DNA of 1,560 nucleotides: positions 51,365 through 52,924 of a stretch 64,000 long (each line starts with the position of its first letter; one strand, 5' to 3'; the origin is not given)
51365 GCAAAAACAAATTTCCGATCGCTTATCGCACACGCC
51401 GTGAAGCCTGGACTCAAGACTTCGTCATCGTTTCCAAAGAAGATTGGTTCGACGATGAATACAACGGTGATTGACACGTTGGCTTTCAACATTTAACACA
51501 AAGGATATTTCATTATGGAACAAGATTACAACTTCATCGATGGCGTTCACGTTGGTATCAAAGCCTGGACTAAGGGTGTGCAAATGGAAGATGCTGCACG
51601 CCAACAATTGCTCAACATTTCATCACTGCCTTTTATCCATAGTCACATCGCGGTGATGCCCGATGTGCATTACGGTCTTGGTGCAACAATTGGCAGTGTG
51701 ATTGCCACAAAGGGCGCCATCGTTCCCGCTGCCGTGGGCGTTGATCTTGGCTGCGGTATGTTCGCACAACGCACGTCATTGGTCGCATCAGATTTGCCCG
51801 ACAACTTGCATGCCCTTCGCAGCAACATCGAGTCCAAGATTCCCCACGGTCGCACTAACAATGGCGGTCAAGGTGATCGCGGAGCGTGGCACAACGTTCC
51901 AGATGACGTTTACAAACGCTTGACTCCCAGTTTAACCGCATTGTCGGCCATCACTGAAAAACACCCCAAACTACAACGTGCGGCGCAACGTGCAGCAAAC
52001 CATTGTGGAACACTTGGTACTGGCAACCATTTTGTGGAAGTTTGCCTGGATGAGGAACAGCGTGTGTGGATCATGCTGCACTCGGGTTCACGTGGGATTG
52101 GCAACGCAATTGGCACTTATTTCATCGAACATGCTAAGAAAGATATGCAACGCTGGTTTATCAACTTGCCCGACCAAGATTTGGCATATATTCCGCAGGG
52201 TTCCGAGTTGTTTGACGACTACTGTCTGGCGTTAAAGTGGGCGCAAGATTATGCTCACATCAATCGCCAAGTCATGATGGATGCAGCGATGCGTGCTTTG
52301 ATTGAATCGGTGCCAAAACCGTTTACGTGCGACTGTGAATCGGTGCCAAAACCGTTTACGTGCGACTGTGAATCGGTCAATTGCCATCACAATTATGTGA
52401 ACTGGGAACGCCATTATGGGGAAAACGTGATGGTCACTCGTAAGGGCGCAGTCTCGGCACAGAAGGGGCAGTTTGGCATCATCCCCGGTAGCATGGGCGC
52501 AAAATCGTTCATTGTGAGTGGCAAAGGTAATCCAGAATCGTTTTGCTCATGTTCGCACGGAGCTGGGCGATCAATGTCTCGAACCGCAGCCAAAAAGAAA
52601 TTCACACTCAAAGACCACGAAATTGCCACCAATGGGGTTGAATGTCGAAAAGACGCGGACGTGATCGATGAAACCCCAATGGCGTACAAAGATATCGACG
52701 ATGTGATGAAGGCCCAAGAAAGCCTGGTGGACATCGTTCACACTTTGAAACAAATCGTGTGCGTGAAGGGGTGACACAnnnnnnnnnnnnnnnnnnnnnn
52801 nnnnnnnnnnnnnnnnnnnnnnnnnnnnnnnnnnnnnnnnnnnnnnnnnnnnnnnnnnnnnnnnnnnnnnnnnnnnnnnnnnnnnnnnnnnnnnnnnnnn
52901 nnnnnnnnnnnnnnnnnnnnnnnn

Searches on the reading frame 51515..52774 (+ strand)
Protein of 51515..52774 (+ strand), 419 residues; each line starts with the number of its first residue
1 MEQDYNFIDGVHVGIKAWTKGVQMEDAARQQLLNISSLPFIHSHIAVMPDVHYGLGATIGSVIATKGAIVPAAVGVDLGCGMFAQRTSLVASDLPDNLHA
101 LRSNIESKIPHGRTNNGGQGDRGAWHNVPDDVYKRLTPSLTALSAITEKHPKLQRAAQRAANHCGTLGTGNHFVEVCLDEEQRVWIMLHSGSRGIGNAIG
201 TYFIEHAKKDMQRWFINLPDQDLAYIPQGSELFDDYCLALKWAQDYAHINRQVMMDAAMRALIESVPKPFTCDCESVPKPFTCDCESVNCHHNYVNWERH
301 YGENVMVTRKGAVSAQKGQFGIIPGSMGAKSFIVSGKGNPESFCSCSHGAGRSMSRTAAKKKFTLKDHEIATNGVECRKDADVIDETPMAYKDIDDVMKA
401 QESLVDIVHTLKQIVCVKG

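Call 20: search_protein_families(library=pfam, proteins=[window:51515-52774:+], max_evalue=0.01)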
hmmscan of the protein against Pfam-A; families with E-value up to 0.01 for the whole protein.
window:51515-52774:+ (419 aa): 1 family
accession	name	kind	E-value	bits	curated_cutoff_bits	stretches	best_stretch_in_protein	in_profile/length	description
PF01139.22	RtcB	-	4.1e-128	428.7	27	1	31-419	1-426/426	tRNA-splicing ligase RtcB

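Call 21: search_protein_families(library=phrogs, proteins=[window:51515-52774:+], max_evalue=0.001)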
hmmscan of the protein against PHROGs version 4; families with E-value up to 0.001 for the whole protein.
window:51515-52774:+ (419 aa): 2 families
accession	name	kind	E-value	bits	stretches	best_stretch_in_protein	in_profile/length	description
phrog_1075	-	DNA, RNA and nucleotide metabolism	2.1e-147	492.9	1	10-419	61-441/459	tRNA splicing ligase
phrog_32430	-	DNA, RNA and nucleotide metabolism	5.6e-55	185.9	1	294-419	12-138/139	tRNA splicing ligase RtcB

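Call 62: find_related_loci(query=window:51515-52774:+, collection=viral_contigs, flank=10000)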
Query window:51515-52774:+ (419 aa) in viral_contigs; peptide patterns used: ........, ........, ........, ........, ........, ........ (x = any residue, [..] = any of these).
25 stretches matched a pattern; 22 encode a relative of the query (tblastn E <= 1e-3); 22 distinct loci.
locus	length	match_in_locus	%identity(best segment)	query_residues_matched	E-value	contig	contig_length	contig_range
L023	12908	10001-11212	71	5-419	0e+0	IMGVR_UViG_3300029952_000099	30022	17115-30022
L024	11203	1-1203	71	8-419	0e+0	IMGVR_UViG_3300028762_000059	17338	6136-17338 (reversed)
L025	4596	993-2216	71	1-419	0e+0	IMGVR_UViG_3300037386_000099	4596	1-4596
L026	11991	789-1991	71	5-416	0e+0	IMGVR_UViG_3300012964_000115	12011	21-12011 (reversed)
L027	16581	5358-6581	70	2-419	0e+0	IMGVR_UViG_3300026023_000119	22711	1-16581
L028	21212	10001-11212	70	5-419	0e+0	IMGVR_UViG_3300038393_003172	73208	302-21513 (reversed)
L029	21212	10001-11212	70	5-419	0e+0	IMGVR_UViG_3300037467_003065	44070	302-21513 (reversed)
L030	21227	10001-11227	67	2-419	0e+0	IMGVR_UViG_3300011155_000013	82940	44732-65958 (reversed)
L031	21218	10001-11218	65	4-419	0e+0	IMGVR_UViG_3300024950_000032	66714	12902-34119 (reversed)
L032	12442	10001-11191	67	15-419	0e+0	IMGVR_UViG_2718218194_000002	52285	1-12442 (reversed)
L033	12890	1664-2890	66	4-419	0e+0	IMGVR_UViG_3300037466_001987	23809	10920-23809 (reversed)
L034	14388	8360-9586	66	4-419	0e+0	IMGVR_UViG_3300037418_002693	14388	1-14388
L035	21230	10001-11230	65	5-419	0e+0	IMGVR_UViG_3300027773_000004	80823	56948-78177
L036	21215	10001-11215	63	2-419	7e-171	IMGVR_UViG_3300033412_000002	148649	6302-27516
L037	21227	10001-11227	60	5-419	5e-166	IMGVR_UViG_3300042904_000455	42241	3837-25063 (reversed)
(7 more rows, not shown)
